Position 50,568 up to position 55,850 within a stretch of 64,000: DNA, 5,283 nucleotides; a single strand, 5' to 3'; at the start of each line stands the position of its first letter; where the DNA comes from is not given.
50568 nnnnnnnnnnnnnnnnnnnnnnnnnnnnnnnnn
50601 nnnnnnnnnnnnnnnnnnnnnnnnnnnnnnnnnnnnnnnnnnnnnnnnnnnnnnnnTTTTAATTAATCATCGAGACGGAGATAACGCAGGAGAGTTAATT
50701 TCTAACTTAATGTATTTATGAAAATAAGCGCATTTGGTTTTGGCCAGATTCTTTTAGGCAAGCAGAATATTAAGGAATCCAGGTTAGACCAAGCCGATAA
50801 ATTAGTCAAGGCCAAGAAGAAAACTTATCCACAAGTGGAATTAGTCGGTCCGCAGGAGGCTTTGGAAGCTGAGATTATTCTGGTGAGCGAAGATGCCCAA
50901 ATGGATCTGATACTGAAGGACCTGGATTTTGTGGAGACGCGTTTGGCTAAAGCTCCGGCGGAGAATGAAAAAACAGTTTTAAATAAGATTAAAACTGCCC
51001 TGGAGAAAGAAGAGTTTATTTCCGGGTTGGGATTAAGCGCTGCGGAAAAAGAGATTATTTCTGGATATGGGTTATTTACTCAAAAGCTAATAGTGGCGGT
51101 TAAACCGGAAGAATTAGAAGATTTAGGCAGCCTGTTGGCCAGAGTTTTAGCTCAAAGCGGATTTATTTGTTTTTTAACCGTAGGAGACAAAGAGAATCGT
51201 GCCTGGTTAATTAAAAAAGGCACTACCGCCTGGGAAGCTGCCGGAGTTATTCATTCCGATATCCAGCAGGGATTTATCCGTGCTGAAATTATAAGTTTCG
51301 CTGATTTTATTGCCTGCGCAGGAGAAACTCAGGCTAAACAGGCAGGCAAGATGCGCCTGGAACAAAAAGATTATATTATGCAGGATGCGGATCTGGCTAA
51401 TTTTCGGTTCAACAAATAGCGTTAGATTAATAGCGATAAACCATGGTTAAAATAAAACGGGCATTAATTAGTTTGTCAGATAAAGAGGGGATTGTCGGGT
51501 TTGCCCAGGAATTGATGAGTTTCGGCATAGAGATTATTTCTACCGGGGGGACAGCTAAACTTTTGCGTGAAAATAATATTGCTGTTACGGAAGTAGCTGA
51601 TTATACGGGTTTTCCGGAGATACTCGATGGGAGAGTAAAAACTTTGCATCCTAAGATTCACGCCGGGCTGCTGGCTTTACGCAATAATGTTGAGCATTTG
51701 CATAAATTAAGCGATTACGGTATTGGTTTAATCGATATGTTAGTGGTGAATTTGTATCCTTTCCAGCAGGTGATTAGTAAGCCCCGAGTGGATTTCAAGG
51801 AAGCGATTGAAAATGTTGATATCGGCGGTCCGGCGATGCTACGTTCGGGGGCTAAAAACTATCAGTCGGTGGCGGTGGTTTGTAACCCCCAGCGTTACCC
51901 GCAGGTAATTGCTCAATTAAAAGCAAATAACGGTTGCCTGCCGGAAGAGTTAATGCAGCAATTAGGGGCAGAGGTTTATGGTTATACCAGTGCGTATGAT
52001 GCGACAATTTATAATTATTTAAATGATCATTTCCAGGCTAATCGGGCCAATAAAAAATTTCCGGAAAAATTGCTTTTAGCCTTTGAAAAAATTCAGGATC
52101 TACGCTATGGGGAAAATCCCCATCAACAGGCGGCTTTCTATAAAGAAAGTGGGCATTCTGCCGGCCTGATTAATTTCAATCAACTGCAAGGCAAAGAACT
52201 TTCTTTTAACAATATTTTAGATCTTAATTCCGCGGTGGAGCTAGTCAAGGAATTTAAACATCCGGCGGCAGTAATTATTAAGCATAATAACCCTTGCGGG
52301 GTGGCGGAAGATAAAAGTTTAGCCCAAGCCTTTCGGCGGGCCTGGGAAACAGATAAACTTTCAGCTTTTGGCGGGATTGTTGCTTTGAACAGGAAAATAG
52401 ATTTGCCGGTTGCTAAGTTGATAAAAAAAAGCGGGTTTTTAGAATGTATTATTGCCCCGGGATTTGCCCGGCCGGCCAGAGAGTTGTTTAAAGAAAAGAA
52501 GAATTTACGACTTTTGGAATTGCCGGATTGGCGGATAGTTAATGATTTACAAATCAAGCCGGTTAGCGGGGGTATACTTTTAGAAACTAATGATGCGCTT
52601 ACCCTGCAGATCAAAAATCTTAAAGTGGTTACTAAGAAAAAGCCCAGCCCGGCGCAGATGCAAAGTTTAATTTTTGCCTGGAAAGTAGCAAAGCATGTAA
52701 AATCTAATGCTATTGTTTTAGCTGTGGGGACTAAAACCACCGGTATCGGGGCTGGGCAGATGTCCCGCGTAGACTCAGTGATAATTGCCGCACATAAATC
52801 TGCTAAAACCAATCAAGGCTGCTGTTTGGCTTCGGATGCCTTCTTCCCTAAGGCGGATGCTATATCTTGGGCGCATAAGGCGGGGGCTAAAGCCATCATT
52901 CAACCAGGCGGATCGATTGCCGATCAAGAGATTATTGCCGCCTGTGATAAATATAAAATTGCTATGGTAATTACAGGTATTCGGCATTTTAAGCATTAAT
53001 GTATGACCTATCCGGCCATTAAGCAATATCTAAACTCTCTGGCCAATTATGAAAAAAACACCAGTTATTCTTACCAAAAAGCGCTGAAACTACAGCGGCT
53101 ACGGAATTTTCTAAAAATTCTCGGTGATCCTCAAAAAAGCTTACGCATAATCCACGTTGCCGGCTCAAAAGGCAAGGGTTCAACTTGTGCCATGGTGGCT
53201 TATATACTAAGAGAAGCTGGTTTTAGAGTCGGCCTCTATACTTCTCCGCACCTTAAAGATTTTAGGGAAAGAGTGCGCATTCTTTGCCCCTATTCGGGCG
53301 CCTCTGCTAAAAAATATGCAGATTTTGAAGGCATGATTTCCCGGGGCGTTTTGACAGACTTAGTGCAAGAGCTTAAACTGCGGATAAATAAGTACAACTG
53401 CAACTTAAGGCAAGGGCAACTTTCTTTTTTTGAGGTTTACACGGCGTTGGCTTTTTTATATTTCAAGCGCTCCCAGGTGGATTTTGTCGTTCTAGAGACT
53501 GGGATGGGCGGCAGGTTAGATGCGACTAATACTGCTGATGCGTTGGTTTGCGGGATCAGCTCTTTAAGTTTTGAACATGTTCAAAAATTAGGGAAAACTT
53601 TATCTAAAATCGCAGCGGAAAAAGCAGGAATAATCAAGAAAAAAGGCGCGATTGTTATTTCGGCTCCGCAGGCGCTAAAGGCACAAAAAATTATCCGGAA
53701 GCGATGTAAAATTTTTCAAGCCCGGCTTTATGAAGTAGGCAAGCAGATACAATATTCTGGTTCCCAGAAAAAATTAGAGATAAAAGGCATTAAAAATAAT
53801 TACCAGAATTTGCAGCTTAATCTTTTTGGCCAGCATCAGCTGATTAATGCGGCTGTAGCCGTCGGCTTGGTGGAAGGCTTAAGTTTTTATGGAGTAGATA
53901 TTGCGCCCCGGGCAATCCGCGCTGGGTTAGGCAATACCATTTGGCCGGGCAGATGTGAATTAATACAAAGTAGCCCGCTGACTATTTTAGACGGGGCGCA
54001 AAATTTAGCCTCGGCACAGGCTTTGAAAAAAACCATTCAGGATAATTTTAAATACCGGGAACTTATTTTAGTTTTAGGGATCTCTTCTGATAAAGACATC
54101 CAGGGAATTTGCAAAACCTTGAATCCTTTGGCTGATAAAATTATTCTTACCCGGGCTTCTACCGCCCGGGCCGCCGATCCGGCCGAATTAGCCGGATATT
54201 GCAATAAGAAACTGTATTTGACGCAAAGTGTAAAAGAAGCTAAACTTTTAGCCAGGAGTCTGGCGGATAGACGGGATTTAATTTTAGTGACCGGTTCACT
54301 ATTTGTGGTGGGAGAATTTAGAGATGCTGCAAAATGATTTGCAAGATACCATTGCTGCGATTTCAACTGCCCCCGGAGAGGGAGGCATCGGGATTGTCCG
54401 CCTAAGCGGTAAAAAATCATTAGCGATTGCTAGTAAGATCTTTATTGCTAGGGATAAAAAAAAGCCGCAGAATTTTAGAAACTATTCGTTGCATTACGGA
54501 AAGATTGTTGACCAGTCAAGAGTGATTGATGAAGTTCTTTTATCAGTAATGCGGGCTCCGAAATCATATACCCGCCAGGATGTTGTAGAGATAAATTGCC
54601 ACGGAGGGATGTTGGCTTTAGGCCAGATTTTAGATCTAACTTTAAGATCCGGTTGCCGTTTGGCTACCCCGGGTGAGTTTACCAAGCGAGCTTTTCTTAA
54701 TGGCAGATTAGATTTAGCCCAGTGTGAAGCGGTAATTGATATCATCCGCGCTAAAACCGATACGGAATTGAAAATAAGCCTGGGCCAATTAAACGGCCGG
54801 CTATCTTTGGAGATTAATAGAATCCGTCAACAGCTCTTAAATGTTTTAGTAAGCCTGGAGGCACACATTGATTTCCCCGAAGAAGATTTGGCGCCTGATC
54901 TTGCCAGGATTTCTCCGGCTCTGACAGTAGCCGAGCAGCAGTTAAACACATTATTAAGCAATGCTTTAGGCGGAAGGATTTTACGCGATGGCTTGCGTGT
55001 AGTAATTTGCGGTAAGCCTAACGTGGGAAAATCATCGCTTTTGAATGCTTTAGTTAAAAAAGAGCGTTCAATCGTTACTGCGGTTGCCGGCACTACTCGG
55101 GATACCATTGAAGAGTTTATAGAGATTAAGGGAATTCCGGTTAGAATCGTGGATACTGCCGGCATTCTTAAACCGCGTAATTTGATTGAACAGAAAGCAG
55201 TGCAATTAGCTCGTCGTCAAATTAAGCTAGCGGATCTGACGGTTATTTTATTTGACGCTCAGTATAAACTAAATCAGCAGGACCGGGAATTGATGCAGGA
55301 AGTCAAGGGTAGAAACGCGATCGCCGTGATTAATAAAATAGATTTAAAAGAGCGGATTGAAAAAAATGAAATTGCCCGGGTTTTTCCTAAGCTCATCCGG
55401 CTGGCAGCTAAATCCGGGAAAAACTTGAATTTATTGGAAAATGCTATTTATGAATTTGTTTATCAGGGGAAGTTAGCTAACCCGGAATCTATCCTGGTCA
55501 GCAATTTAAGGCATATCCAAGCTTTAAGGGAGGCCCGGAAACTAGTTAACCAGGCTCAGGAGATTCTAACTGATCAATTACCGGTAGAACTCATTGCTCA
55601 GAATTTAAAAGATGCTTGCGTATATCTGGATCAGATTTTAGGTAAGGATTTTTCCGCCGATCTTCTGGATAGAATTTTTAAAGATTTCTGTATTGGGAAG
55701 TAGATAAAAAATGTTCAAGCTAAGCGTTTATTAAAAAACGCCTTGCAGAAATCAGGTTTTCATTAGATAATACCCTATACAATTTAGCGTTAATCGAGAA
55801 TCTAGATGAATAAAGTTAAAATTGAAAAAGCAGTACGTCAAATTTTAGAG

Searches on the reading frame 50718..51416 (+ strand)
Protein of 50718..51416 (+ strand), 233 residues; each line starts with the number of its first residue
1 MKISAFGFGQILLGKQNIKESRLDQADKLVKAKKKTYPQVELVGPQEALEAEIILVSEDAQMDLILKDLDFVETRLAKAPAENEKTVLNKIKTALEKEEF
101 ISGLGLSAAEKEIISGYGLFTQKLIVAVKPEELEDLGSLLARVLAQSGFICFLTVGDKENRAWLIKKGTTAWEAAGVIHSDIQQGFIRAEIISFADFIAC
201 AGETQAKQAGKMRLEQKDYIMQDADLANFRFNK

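Call 85: search_protein_families(library=pfam, proteins=[window:50718-51416:+], max_evalue=0.0001)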
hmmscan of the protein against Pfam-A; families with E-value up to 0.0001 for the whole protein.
window:50718-51416:+ (233 aa): 1 family
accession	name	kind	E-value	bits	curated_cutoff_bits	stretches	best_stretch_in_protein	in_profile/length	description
PF06071.19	YchF-GTPase_C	-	6.8e-34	116.3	27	1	150-232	2-84/84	Protein of unknown function (DUF933)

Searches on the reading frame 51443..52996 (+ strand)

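Call 85: search_protein_families(library=pfam, proteins=[window:51443-52996:+], max_evalue=0.0001)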
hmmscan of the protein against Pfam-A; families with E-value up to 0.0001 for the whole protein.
window:51443-52996:+ (518 aa): 2 families
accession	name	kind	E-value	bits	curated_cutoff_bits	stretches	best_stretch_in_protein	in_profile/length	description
PF01808.24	AICARFT_IMPCHas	-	3.2e-116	388.6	25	1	137-452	2-311/311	AICARFT/IMPCHase bienzyme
PF02142.27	MGS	-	6.4e-22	77.9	24.1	1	16-130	1-93/94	MGS-like domain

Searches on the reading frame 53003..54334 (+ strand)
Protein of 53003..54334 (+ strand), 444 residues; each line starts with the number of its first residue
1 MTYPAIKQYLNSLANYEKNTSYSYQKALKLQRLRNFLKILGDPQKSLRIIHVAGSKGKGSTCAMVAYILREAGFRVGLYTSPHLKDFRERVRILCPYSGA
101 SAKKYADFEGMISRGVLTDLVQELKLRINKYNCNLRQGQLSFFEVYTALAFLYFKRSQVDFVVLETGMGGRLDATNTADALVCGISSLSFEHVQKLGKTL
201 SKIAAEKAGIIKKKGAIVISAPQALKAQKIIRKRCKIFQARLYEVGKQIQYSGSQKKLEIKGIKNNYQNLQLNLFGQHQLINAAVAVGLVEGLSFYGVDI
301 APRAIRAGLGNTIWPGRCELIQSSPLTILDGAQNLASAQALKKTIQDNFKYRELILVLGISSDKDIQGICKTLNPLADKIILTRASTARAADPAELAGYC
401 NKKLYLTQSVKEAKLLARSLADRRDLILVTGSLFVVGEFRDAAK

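Call 85: search_protein_families(library=pfam, proteins=[window:53003-54334:+], max_evalue=0.0001)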
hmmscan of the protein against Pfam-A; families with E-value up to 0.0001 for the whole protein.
window:53003-54334:+ (444 aa): 2 families
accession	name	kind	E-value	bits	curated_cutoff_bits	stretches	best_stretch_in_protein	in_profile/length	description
PF02875.26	Mur_ligase_C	-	1.6e-16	61.7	28.4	1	316-432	1-126/127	Mur ligase, glutamate ligase domain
PF08245.18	Mur_ligase_M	-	4.8e-12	46.7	24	1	149-289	47-199/200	Mur ligase middle domain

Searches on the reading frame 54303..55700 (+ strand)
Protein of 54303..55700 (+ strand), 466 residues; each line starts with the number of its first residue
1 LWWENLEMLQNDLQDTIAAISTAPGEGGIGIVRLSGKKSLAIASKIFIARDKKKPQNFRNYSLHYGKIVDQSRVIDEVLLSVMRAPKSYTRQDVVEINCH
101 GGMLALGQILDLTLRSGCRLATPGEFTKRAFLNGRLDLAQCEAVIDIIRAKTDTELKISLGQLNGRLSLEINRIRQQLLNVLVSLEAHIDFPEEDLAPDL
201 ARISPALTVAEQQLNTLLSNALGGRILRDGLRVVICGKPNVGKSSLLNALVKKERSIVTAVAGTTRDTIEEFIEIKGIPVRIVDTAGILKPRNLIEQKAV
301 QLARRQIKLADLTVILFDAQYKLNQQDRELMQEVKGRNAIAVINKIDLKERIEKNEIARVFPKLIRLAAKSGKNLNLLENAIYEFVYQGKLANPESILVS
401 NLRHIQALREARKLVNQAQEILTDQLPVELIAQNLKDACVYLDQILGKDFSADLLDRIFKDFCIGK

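Call 85: search_protein_families(library=pfam, proteins=[window:54303-55700:+], max_evalue=0.0001)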
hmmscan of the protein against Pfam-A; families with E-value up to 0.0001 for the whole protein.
window:54303-55700:+ (466 aa): 7 families
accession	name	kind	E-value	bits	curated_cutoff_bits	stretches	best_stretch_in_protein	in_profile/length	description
PF12631.12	MnmE_helical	-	2.2e-50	172.1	40.1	1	138-463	1-211/211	MnmE helical domain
PF10396.14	TrmE_N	-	8.3e-43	145.8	29.8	1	16-135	1-117/117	GTP-binding protein TrmE N-terminus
PF01926.29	MMR_HSR1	-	5.7e-25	88.1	21.9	1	232-345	1-113/113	50S ribosome-binding GTPase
PF02421.24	FeoB_N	-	1.2e-08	35.1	27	1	232-351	2-120/156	Ferrous iron transport protein B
PF00350.29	Dynamin_N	-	9.3e-06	26.2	27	0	233-266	1-33/168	Dynamin family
PF16897.10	MMR_HSR1_Xtn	-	2.2e-05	24.8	35.2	1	315-384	34-102/106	C-terminal region of MMR_HSR1 domain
PF00009.33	GTP_EFTU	-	2.3e-05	24.5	26.5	0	304-358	87-140/188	Elongation factor Tu GTP binding domain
